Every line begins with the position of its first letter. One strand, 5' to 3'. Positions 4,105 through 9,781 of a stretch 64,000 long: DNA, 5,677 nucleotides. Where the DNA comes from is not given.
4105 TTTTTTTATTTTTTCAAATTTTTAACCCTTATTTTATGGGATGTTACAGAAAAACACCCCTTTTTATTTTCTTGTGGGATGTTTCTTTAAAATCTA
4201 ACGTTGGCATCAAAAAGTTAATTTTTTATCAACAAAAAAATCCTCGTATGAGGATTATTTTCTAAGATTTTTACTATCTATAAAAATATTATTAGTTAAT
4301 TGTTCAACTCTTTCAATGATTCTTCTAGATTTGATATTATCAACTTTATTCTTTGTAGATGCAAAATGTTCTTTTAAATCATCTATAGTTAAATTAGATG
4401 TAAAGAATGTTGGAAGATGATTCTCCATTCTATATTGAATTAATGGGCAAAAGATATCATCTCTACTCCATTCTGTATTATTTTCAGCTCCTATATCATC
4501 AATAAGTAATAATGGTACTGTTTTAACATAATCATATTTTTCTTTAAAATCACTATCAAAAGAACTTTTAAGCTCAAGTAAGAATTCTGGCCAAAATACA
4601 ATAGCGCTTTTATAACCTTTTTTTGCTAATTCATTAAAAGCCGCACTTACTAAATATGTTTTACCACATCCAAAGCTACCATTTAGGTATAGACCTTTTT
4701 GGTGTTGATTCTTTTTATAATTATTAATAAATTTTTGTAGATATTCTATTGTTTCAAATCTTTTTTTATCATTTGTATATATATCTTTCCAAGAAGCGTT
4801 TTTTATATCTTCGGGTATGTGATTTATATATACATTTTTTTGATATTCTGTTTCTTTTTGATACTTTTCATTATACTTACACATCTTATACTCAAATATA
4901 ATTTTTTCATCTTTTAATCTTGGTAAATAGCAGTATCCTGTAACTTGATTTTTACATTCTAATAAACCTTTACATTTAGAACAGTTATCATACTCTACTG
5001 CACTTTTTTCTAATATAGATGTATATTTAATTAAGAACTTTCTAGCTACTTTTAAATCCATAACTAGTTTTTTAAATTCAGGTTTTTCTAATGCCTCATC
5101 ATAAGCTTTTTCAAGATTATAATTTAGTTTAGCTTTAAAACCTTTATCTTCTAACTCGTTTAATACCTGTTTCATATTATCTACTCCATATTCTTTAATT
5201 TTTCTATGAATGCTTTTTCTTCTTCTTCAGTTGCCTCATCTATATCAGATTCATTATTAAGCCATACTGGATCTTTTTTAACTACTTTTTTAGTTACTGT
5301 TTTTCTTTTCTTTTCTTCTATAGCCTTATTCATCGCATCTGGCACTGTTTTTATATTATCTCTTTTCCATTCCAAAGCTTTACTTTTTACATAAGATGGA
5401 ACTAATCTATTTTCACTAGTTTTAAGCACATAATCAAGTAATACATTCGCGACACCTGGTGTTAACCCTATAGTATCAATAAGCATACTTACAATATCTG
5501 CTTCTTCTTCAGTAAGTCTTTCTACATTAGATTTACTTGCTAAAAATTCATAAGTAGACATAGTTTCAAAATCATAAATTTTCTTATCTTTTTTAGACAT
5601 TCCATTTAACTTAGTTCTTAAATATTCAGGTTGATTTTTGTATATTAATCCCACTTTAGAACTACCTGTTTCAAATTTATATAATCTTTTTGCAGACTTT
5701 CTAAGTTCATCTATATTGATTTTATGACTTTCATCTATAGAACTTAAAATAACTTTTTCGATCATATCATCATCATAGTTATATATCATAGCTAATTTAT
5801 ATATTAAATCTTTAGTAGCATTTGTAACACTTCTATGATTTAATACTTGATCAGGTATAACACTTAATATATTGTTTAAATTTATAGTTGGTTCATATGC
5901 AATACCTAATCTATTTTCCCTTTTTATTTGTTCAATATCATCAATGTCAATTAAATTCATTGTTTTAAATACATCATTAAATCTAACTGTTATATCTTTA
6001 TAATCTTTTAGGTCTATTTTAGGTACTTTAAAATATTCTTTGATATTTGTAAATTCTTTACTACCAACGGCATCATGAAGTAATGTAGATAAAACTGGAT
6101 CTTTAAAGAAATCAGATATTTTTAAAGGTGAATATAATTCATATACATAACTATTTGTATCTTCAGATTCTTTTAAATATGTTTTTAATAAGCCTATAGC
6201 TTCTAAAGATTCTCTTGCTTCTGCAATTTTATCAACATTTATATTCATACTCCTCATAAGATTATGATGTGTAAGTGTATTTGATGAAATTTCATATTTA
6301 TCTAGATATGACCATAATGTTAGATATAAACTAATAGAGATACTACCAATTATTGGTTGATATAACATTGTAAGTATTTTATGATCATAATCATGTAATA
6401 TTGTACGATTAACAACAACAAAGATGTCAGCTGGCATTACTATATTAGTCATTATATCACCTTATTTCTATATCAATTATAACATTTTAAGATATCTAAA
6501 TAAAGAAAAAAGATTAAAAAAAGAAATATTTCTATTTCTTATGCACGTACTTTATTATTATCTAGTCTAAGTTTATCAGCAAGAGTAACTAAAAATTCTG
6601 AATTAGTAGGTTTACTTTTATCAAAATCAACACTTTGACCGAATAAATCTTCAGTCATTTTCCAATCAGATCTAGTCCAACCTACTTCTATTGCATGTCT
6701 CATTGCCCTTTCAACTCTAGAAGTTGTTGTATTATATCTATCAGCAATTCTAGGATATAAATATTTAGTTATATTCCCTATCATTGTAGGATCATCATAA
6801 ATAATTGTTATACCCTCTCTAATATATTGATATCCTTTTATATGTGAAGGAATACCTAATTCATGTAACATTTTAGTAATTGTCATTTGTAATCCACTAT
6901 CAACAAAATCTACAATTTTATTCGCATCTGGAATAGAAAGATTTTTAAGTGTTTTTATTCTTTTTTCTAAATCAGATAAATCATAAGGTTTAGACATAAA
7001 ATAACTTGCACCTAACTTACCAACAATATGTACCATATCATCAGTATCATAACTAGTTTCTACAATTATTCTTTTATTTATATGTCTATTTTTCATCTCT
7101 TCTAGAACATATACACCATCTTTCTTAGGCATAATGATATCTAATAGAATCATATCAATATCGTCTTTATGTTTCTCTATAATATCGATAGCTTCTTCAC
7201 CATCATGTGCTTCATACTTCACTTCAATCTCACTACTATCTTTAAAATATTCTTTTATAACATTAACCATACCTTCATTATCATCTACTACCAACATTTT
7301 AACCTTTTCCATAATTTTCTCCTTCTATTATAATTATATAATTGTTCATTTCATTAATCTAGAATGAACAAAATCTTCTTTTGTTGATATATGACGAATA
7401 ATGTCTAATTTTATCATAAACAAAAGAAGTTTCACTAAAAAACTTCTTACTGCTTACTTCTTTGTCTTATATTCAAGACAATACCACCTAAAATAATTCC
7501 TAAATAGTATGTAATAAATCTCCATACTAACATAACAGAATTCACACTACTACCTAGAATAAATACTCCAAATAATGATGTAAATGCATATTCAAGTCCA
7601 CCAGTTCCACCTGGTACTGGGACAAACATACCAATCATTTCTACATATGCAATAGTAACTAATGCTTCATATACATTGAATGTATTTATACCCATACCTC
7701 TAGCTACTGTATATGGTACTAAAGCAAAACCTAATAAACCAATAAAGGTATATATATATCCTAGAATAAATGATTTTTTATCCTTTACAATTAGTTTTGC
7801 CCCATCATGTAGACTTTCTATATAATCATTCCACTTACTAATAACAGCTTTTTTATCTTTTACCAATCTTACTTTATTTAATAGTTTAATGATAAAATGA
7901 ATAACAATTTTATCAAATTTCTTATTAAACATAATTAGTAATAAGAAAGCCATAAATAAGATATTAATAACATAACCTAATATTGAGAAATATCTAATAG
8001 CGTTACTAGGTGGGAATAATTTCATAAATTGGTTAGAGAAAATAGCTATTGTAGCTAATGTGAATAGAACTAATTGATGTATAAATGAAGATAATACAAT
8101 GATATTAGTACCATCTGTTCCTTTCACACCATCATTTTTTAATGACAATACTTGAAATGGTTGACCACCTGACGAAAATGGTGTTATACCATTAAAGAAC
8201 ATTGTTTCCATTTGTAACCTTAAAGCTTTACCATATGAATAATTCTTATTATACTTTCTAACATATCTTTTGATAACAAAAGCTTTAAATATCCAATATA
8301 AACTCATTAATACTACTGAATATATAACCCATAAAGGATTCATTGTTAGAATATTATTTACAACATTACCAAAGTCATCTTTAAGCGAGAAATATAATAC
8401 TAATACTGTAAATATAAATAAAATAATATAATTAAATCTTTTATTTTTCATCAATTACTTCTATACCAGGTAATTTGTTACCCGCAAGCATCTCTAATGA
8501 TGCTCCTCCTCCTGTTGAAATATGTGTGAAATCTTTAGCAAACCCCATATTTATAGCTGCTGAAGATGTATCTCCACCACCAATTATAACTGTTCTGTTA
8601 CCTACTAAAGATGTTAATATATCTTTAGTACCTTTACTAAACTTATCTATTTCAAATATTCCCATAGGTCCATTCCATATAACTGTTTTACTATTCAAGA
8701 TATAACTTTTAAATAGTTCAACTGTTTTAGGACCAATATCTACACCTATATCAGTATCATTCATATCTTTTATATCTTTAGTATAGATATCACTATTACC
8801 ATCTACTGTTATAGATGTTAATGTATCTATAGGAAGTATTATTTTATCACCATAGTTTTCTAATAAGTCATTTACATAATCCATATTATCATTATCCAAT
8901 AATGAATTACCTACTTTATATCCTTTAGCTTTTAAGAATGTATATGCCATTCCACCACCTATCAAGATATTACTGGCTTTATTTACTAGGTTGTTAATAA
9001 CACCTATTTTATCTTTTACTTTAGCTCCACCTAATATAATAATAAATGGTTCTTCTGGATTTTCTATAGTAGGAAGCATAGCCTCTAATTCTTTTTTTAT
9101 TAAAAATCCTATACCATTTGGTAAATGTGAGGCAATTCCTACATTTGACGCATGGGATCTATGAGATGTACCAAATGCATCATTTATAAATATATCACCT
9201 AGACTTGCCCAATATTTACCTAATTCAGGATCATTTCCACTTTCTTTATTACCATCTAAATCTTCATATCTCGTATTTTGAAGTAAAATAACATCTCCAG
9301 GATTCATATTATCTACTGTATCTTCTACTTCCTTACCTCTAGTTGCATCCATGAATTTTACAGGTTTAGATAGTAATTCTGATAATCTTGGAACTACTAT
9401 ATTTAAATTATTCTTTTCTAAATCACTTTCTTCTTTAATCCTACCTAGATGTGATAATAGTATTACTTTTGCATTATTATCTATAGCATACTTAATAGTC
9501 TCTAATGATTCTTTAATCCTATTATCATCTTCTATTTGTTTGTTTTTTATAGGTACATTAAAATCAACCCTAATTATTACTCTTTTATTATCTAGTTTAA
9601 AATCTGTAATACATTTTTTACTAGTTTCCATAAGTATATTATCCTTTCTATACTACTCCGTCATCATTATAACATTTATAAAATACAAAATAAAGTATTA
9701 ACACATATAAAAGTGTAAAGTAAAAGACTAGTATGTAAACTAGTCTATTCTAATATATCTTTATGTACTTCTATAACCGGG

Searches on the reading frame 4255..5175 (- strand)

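Call 9: search_protein_families(library=pfam, proteins=[window:4255-5175:-], max_evalue=0.01)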
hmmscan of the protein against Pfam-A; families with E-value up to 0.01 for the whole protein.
window:4255-5175:- (306 aa): 7 families
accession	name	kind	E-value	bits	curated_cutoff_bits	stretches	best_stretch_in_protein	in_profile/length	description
PF03969.22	AFG1_ATPase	-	6.6e-08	32.3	27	1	100-186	6-88/361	AFG1-like ATPase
PF01695.23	IstB_IS21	-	1.2e-06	28.6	24.1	1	159-272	92-204/238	IstB-like ATP binding protein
PF00308.24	Bac_DnaA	-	9.3e-05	23.1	23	1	157-260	32-137/162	Bacterial DnaA ATPAse domain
PF04851.21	ResIII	-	0.00023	21.5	22.5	1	144-194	10-58/164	Type III restriction enzyme, res subunit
PF24883.2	NPHP3_N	-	0.00025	21.7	24.8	1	151-194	14-57/164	Nephrocystin 3, N-terminal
PF25199.1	nSTAND_NTPase5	-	0.00094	19.5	34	1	127-195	9-75/145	Novel STAND NTPase 5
PF00004.35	AAA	-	0.006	17.5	21.2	0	163-232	2-70/131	ATPase family associated with various cellular activities (AAA)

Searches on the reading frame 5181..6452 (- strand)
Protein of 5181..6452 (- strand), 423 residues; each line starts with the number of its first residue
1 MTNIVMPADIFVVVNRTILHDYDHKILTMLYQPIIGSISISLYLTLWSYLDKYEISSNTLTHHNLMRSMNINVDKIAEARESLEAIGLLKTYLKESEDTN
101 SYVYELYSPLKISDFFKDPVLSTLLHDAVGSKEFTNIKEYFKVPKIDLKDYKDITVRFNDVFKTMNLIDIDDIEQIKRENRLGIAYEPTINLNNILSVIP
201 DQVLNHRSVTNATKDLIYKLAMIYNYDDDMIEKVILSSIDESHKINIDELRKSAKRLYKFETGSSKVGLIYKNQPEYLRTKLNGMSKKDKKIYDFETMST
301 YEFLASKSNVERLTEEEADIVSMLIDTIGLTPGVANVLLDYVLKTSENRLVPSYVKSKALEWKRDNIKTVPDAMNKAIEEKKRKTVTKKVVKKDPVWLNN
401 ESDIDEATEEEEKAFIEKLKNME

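Call 9: search_protein_families(library=pfam, proteins=[window:5181-6452:-], max_evalue=0.01)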
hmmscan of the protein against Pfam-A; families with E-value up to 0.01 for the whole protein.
window:5181-6452:- (423 aa): 1 family
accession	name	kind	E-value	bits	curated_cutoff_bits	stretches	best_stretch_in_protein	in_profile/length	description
PF07261.16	DnaB_2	-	4.9e-11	42.6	22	1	312-375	11-72/74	Replication initiation and membrane attachment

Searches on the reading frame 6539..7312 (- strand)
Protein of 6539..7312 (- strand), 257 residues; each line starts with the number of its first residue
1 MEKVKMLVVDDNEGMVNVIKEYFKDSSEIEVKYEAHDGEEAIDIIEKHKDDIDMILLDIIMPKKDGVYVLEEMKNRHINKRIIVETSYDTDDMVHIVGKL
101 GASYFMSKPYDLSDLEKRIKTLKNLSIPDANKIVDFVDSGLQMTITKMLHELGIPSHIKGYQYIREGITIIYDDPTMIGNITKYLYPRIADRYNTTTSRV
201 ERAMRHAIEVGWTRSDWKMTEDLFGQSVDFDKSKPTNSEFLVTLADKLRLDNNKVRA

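Call 9: search_protein_families(library=pfam, proteins=[window:6539-7312:-], max_evalue=0.01)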
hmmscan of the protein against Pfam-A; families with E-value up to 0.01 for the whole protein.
window:6539-7312:- (257 aa): 2 families
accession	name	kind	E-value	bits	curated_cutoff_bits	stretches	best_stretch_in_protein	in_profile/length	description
PF08769.17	Spo0A_C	-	6.1e-39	132.7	25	1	145-248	1-104/104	Sporulation initiation factor Spo0A C terminal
PF00072.30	Response_reg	-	2.8e-22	79.4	30.2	1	7-120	2-111/111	Response regulator receiver domain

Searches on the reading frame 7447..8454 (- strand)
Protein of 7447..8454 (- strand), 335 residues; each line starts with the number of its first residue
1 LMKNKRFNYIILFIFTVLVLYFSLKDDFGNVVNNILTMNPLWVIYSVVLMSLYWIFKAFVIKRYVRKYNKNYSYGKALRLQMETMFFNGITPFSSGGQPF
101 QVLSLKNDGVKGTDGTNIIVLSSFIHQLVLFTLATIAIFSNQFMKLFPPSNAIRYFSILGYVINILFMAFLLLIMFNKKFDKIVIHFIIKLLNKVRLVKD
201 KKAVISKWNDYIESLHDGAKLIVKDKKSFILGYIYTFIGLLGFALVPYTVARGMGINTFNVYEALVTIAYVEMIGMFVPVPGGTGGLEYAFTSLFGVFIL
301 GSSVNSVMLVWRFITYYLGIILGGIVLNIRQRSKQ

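Call 9: search_protein_families(library=pfam, proteins=[window:7447-8454:-], max_evalue=0.01)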
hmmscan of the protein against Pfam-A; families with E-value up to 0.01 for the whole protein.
window:7447-8454:- (335 aa): 1 family
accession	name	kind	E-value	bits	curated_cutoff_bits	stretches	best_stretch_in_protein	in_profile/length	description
PF03706.18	LPG_synthase_TM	-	2.7e-43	149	33.4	1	13-323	5-302/302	Lysylphosphatidylglycerol synthase TM region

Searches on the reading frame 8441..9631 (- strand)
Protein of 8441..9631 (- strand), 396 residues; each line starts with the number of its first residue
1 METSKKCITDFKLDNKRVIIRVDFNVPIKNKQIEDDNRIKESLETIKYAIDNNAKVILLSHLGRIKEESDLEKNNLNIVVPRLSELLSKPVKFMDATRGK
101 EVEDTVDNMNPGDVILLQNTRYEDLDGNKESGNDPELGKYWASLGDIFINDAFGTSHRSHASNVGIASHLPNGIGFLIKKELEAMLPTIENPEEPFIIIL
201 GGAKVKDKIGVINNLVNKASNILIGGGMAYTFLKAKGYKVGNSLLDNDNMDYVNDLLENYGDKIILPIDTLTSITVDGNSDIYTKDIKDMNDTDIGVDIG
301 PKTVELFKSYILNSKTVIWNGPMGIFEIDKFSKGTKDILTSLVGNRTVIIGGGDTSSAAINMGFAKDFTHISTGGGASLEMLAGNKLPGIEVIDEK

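Call 9: search_protein_families(library=pfam, proteins=[window:8441-9631:-], max_evalue=0.01)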
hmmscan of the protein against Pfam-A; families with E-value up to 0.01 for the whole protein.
window:8441-9631:- (396 aa): 1 family
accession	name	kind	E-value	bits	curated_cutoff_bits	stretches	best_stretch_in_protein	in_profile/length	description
PF00162.24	PGK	-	2.7e-140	468.1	27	1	8-384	1-378/379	Phosphoglycerate kinase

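Call 44: list_cluster_members(proteins=[window:8441-9631:-, window:14173-15180:-, window:6539-7312:-, P0001, P0003, window:1544-2548:-])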
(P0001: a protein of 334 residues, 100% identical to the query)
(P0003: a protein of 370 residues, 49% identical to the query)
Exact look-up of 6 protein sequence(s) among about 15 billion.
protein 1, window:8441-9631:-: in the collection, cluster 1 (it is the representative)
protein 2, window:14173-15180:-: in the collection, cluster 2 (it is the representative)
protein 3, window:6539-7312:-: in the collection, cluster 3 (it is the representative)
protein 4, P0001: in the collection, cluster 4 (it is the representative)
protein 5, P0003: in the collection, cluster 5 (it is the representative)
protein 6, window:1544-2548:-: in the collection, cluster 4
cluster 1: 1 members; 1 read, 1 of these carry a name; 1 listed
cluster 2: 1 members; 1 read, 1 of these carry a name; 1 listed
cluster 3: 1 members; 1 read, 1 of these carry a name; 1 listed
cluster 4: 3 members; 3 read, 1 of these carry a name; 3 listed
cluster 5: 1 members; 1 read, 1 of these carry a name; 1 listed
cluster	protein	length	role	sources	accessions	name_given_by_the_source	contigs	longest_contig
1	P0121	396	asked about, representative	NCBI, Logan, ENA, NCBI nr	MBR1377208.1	MAG: phosphoglycerate kinase [Bacilli bacterium] | phosphoglycerate kinase [Bacilli bacterium]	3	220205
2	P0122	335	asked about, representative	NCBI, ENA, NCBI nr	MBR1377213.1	MAG: type I glyceraldehyde-3-phosphate dehydrogenase [Bacilli bacterium] | type I glyceraldehyde-3-phosphate dehydrogenase [Bacilli bacterium]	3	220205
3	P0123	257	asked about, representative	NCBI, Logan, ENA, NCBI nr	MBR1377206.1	MAG: sporulation transcription factor Spo0A [Bacilli bacterium] | sporulation transcription factor Spo0A [Bacilli bacterium]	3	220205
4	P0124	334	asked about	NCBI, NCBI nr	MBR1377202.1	MAG: prepilin-type N-terminal cleavage/methylation domain-containing protein [Bacilli ... | prepilin-type N-terminal cleavage/methylation domain-containing protein [Bacilli ...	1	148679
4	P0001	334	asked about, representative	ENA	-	-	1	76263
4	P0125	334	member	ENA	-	-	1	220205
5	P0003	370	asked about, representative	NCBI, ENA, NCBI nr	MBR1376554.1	MAG: prepilin-type N-terminal cleavage/methylation domain-containing protein [Bacilli ... | prepilin-type N-terminal cleavage/methylation domain-containing protein [Bacilli ...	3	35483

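Call 45: find_encoding_contigs(protein=P0125, flank=3000, max_places=10)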
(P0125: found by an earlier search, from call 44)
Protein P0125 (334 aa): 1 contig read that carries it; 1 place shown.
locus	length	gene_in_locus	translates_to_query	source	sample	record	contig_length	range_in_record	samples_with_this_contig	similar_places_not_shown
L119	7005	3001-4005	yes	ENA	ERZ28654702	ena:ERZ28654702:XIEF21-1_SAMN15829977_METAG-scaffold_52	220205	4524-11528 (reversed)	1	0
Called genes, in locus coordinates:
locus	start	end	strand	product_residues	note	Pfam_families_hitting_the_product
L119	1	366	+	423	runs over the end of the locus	PF25888:WHD_DnaB, PF07261:DnaB_2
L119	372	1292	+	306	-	PF03969:AFG1_ATPase, PF01695:IstB_IS21 (weak)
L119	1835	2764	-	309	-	PF13936:HTH_38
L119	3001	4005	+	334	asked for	PF07963:N_methyl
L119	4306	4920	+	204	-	-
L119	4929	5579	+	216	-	-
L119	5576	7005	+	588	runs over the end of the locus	PF07973:tRNA_SAD, PF00587:tRNA-synt_2b, PF03129:HGTP_anticodon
